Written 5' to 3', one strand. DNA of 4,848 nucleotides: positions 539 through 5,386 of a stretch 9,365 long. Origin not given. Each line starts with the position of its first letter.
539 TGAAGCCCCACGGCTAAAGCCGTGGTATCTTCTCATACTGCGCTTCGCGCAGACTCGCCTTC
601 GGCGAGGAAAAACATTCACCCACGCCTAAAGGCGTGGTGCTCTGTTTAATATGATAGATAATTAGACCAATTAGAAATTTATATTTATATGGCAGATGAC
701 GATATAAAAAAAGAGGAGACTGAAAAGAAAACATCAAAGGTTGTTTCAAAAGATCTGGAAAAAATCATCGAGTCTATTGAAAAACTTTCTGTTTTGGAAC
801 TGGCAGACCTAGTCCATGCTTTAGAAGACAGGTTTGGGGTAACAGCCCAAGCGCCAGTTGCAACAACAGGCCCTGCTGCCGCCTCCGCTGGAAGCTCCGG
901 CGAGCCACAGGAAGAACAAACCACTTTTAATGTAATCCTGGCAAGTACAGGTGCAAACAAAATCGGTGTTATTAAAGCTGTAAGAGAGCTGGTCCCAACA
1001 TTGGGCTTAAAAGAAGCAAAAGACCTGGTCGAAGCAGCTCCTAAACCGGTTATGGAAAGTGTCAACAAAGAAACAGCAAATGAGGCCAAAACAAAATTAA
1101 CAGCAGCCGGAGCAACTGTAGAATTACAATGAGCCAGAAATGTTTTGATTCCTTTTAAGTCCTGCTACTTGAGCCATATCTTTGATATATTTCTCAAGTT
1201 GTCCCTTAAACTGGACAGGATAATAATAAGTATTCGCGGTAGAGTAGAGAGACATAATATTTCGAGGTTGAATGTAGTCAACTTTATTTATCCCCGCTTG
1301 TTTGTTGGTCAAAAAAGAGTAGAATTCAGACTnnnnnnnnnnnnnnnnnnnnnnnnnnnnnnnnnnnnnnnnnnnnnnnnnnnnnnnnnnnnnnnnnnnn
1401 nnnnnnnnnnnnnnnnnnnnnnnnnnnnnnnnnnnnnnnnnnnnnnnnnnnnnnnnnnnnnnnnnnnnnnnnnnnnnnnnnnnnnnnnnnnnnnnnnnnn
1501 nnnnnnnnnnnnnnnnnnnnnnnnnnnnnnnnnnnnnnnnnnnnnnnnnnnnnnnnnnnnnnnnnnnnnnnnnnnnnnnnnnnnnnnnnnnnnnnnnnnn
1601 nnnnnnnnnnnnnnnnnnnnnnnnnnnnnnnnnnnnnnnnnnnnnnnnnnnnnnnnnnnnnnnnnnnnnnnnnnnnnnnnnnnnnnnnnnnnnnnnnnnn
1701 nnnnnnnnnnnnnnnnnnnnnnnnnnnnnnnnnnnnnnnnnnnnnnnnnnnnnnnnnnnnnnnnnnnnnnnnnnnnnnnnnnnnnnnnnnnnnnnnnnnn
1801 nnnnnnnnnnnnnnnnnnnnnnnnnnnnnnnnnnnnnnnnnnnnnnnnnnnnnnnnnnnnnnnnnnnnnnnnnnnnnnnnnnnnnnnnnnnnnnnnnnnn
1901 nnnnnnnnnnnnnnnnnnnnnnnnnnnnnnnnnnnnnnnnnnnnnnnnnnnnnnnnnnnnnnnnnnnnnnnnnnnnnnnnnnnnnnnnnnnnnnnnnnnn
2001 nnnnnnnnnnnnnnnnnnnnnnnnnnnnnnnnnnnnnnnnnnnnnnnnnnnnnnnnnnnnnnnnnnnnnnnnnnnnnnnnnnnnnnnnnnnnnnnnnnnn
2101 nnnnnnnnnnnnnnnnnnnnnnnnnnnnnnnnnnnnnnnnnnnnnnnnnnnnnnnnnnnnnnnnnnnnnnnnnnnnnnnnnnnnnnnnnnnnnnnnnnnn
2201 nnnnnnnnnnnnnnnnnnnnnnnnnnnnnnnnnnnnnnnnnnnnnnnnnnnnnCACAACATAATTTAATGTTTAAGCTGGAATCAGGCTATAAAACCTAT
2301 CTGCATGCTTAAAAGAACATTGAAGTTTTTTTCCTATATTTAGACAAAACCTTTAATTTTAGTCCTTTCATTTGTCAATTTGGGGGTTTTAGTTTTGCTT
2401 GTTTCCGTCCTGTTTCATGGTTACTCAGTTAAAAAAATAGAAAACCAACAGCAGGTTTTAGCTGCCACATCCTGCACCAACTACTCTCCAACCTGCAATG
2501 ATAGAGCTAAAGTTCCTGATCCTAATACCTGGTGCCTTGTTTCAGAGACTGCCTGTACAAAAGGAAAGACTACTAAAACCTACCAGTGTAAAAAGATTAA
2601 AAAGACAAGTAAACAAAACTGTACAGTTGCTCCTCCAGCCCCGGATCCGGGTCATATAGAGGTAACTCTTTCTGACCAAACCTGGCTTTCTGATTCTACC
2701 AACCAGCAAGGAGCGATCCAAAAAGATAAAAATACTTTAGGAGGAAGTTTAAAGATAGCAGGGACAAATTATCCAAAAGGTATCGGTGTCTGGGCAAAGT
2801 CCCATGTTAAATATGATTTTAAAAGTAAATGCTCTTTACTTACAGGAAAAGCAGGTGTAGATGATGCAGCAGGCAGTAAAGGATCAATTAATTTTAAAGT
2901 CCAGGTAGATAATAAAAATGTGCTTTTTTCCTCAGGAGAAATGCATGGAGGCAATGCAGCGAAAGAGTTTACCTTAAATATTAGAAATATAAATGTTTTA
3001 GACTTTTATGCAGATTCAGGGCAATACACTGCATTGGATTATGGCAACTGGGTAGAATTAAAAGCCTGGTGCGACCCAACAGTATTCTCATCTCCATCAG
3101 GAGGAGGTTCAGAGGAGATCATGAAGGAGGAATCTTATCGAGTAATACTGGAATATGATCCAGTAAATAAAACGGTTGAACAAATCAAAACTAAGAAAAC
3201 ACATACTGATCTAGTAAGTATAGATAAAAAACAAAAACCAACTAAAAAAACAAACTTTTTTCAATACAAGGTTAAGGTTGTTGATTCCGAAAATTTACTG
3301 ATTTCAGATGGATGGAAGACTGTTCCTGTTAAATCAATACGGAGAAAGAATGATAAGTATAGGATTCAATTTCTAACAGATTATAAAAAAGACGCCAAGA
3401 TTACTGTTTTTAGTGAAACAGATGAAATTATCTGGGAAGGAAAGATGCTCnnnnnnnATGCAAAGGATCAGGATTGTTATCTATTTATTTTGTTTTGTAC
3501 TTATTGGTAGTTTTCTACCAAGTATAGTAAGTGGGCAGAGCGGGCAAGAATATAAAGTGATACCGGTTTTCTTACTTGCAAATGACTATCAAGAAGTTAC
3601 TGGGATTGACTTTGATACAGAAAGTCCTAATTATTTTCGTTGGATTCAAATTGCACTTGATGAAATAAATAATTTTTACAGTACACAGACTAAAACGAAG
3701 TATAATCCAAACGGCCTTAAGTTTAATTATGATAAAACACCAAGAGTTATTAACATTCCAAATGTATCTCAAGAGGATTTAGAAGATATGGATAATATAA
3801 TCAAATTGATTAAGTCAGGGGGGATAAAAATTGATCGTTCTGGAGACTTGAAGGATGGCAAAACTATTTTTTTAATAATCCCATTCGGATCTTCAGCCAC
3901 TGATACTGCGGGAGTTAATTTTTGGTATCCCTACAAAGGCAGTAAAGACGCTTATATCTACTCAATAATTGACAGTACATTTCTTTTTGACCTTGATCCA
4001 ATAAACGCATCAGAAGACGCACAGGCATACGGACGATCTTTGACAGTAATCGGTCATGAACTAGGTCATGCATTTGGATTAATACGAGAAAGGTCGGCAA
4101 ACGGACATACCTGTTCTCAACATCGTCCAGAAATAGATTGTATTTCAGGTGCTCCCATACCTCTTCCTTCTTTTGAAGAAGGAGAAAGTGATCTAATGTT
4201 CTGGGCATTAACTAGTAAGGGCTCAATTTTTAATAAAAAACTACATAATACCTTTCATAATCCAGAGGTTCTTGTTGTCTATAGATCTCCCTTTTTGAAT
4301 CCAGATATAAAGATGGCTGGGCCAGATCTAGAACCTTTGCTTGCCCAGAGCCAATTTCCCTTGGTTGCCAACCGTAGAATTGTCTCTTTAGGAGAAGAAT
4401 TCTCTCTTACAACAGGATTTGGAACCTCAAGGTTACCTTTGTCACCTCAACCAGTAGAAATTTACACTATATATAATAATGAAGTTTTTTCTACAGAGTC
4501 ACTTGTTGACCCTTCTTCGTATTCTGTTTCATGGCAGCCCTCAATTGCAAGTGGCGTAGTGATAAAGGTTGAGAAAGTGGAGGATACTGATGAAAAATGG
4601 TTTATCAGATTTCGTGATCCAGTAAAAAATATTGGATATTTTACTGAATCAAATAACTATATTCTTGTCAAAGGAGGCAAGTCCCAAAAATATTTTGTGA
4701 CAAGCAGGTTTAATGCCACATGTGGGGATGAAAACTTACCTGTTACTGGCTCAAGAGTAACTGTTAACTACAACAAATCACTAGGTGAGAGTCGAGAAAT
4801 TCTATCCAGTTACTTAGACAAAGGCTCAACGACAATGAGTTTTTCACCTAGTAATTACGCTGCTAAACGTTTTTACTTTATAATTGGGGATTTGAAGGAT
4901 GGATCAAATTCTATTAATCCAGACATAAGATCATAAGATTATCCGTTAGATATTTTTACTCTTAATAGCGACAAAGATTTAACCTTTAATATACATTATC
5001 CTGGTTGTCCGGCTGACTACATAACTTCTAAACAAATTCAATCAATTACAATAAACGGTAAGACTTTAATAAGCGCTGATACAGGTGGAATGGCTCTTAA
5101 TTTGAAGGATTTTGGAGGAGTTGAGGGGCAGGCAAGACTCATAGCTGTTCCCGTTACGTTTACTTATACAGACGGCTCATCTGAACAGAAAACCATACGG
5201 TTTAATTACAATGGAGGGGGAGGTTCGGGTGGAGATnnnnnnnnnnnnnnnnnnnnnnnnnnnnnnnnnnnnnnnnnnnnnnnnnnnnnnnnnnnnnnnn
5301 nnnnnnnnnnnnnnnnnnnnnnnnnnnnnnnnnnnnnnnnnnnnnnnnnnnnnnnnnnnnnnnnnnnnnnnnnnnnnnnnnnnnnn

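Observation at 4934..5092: A single in-frame TAA separates the secreted metalloprotease from an 18-Cys domain with no signal peptide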

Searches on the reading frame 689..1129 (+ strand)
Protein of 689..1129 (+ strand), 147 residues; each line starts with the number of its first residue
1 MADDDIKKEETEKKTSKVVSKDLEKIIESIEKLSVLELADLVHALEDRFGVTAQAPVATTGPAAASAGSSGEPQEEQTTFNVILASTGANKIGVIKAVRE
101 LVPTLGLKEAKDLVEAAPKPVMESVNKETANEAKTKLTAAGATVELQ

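Call 24: find_related_loci(query=window:689-1129:+, collection=genome_contigs, flank=10000)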
Query window:689-1129:+ (147 aa) in genome_contigs; peptide patterns used: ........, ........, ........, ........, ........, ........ (x = any residue, [..] = any of these).
600 stretches matched a pattern (row limit reached: there are more); 594 encode a relative of the query (tblastn E <= 1e-3); the best 80 are kept; 80 distinct loci.
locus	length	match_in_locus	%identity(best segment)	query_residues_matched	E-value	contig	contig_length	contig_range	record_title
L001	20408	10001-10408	81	12-147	4e-59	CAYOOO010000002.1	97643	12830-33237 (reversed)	MAG TPA_asm: uncultured Gammaproteobacteria bacterium isolate binchicken_co110_106 genome assembly, contig: NODE_588_len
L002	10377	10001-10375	65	19-143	3e-39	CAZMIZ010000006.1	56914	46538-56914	MAG TPA_asm: uncultured Gammaproteobacteria bacterium isolate binchicken_co338_18 genome assembly, contig: NODE_106_leng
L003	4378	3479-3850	62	23-147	7e-37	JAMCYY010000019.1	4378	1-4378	MAG: Patescibacteria group bacterium isolate FK_Sedi_B_Bin.329 NODE_88137_length_4378_cov_2.65608, whole genome shotgun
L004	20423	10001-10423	53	13-147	2e-36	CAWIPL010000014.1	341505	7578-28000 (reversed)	MAG: uncultured Chloroflexia bacterium isolate MFD01721.bin.2.123 genome assembly, contig: contig_62372, whole genome sh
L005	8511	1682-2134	60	1-147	5e-33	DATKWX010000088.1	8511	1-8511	MAG TPA_asm: Candidatus Bathyarchaeia archaeon isolate SMAG_U14175 k141_4368204, whole genome shotgun sequence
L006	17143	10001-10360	52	24-147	3e-32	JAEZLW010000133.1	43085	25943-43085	MAG: Bacillota bacterium isolate OH_CDB_87 k127_2441101, whole genome shotgun sequence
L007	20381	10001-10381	53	19-147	2e-32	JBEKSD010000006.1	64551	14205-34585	MAG: Candidatus Omnitrophota bacterium isolate SPRUCE 526 SPRUCE_526_6, whole genome shotgun sequence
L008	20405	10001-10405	55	12-147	6e-31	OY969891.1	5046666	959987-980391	MAG: uncultured Acidimicrobiaceae bacterium isolate MFD09286.bin.1.140 genome assembly, chromosome: 1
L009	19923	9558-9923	52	24-146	5e-31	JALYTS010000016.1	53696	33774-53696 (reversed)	MAG: Actinomycetota bacterium isolate LIV bin36 SD1462_NODE_25_length_53696_cov_5.257556, whole genome shotgun sequence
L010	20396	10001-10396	55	13-146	6e-31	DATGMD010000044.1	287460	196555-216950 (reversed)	MAG TPA_asm: Chloroflexota bacterium isolate SMAG_U9903 k141_577249, whole genome shotgun sequence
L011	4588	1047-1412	55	26-147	2e-30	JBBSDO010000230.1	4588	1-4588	MAG: Elusimicrobiota bacterium isolate LS1_sbin.10 LS1_sbin.10_K_496_L_4588_cov_9.0000, whole genome shotgun sequence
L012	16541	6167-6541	56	24-147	2e-30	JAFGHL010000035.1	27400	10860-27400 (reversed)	MAG: Dehalococcoidia bacterium isolate Zod_Metabat.1459 k87_3528541, whole genome shotgun sequence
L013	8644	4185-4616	52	5-144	3e-30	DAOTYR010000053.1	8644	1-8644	MAG TPA_asm: Chloroflexaceae bacterium isolate H28_384 k137_2057130, whole genome shotgun sequence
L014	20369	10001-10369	58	23-147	8e-30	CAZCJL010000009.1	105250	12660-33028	MAG TPA_asm: uncultured Cytophagia bacterium isolate SRP141376_co4_213 genome assembly, contig: NODE_291_length_105250_c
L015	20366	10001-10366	59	24-146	1e-29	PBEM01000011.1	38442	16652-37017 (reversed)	MAG: Chloroflexota bacterium isolate SP321 MHASMcontig_2132384, whole genome shotgun sequence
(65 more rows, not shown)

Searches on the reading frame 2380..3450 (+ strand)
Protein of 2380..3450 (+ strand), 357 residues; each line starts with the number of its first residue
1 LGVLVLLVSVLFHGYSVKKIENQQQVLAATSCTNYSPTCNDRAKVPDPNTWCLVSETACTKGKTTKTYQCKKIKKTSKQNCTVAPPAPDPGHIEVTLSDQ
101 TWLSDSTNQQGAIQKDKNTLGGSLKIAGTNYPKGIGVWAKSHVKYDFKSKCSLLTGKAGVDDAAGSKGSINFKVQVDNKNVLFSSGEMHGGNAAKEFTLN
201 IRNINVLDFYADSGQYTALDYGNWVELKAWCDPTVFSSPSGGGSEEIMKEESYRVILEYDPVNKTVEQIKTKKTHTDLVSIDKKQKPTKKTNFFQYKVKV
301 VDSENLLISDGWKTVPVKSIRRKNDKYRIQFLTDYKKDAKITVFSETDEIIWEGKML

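Call 5: search_protein_families(library=pfam, proteins=[window:2380-3450:+], max_evalue=0.1)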
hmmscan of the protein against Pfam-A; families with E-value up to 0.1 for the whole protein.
window:2380-3450:+ (357 aa): 1 family
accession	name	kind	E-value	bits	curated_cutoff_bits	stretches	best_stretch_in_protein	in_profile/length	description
PF08305.17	NPCBM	-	2.3e-30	105.8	23.9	1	94-228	2-135/137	NPCBM/NEW2 domain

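Call 44: find_homologous_proteins(query=A3, max_evalue=1e-10)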
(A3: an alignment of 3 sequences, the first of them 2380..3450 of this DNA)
Query A3 (3 sequences) (357 aa, profile of the alignment): 5 proteins with E <= 1e-10 among 8000 candidates.
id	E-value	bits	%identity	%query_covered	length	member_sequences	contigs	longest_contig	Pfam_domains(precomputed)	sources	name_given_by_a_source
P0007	4.9e-187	640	100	100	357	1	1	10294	PF08305.18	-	-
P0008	3.0e-161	555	24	74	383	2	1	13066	PF08305.18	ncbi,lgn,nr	ncbi:NPCBM/NEW2 domain-containing protein [Candidatus Daviesbacteria bacterium]|nr:NPCBM/NEW2 domain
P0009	3.3e-23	101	44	26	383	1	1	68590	PF18099.8,PF08305.18,PF03422.22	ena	-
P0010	1.7e-13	69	30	35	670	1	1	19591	PF16499.12,PF17801.8,PF08305.18,PF05345.19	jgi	jgi:alpha-galactosidase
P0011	2.6e-11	62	31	33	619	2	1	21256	PF16499.12,PF17801.8,PF08305.18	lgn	-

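Call 63: find_encoding_contigs(protein=P0007, flank=10000)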
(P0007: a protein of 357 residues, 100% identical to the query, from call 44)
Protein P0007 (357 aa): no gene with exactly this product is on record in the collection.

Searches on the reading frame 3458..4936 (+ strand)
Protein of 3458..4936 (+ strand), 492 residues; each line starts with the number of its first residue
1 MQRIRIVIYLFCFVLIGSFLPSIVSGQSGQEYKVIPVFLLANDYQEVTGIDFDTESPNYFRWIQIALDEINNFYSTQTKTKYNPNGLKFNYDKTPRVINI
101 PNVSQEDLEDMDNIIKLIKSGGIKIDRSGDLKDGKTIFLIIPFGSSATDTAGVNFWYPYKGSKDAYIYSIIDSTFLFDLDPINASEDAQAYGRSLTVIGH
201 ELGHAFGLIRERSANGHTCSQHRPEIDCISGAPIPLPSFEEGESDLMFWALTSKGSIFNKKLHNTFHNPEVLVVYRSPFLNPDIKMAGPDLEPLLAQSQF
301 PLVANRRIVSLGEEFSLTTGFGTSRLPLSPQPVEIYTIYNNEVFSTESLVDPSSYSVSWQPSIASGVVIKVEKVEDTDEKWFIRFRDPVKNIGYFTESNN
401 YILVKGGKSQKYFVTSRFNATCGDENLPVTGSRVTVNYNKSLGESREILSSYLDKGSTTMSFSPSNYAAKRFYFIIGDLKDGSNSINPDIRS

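Call 5: search_protein_families(library=pfam, proteins=[window:3458-4933:+], max_evalue=0.1)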
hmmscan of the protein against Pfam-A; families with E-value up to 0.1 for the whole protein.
window:3458-4933:+ (492 aa): 0 families

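Call 8: find_encoding_contigs(protein=window:3458-4936:+, flank=10000)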
Protein window:3458-4936:+ (492 aa): no gene with exactly this product is on record in the collection.

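Call 38: search_protein_families(library=pfam, proteins=[window:3458-4933:+], max_evalue=10)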
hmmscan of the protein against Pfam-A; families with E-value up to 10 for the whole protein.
window:3458-4933:+ (492 aa): 1 family
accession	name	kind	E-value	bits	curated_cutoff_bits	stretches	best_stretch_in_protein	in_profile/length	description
PF20597.4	pAdhesive_15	-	0.18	12.1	23.8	1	33-147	95-184/254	Putative Ice-binding-like adhesive domain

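Call 62: search_protein_families(library=ncbifam, proteins=[window:3458-4933:+], max_evalue=0.1)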
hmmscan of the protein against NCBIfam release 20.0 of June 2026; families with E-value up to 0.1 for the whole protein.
window:3458-4933:+ (492 aa): 1 family
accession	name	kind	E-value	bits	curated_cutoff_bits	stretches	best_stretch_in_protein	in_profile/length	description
NF038115.1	SVAGG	subfamily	0.012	14.6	150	1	150-225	133-204/407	SVAGG family GlyGly-CTERM protein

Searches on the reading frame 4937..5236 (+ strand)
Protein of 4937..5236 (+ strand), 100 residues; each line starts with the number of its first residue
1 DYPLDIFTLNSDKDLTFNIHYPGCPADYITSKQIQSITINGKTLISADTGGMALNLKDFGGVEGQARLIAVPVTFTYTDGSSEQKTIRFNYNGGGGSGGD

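Call 51: predict_structure(alignment_id=A4)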
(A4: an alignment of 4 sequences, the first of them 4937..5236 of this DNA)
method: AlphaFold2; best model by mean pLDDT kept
length: 100 residues; sequences in the alignment: 4
mean_pLDDT: 63.4   pTM: 0.57
mean pLDDT of the five models: 63.4, 61.8, 56.8, 55.4, 53.3
residues with pLDDT >= 90: 0; 70-90: 47; 50-70: 29; < 50: 24
segments of 3 or more residues with pLDDT < 50: 1-6, 22-26, 47-49, 95-100
pLDDT, mean of each block of 10 residues (from residue 1): 44 53 49 73 61 70 73 82 79 51
secondary structure, 60 per line:
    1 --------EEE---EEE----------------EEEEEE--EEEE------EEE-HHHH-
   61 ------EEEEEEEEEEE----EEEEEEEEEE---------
elements in order: E9-11 E15-17 E34-39 E42-45 E52-54 H56-59 E67-77 E82-91

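Call 54: fold_search(model_id=the predicted structure, library=pdb)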
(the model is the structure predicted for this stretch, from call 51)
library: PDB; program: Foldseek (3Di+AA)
matches with E <= 10: 1125; with E <= 0.001: 0
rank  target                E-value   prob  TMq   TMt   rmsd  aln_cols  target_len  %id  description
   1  4l9d_A                4.6e-02  0.85  0.31  0.35   4.3        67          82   22  Crystal structure of the PKD1 domain from Vibrio cholerae metalloprotease PrtV (released 2013-07-10)
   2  4l9d_B                5.2e-02  0.85  0.30  0.35   4.2        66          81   23  Crystal structure of the PKD1 domain from Vibrio cholerae metalloprotease PrtV (released 2013-07-10)
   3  6s5w_A                1.8e-01  0.91  0.28  0.26   2.0        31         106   19  Structure of Rib domain 'Rib Long' from Lactobacillus acidophilus (released 2019-12-11)
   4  6aem_A                2.0e-01  0.89  0.39  0.45   3.9        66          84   14  Crystal structure of the PKD1 domain of Vibrio anguillarum Epp (released 2018-12-12)
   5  4u6t_A                2.1e-01  0.90  0.40  0.45   3.6        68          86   12  Crystal structure of the Clostridium histolyticum colH collagenase polycystic kidney disease-like domain 2a at 1.76 An (released 2015-03-11)
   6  7tni_A                2.1e-01  0.63  0.34  0.31   7.7        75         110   19  Structure of EC12 Y1392W variant of BT-R1 from Manduca sexta, a Cry1A toxin binding domain (released 2022-05-04)
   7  7uwv_A                2.1e-01  0.51  0.34  0.08   4.1        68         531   18  CBM74 from Ruminococcus bromii Sas6 with maltodecaose (released 2023-06-14)
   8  8yke                  2.2e-01  0.21  0.22  0.15  15.3        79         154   23  Structure of two consecutively arrayed Rib domains (Rib8-9) from surface adhesin of Limosilactobacillus reuteri (released 2025-03-05)
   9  7uww_A                2.3e-01  0.60  0.32  0.07   4.8        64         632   17  Sas6 with alpha-cyclodextrin (released 2023-06-14)
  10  6tpb_MODEL_1_A        2.3e-01  0.41  0.29  0.30   6.8        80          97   10  NMR structure of the apo-form of Pseudomonas fluorescens CopC (released 2021-01-13)
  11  5jip_B                2.6e-01  0.63  0.38  0.15   4.8        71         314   13  Crystal structure of the Clostridium perfringens spore cortex lytic enzyme SleM (released 2016-08-10)
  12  9mt4_G                2.6e-01  0.54  0.35  0.25   5.3        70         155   10  Connector structure of phage JohannRWettstein (Bas63) (released 2025-11-19)
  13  7tni_C                2.8e-01  0.38  0.28  0.26   5.1        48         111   25  Structure of EC12 Y1392W variant of BT-R1 from Manduca sexta, a Cry1A toxin binding domain (released 2022-05-04)
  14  6s5z_B                3.3e-01  0.84  0.26  0.32   1.6        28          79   14  Structure of Rib R28N from Streptococcus pyogenes (released 2019-12-11)
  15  9avk                  3.3e-01  0.69  0.38  0.38   4.5        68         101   22  Structure of long Rib domain from Limosilactobacillus reuteri (released 2024-05-08)
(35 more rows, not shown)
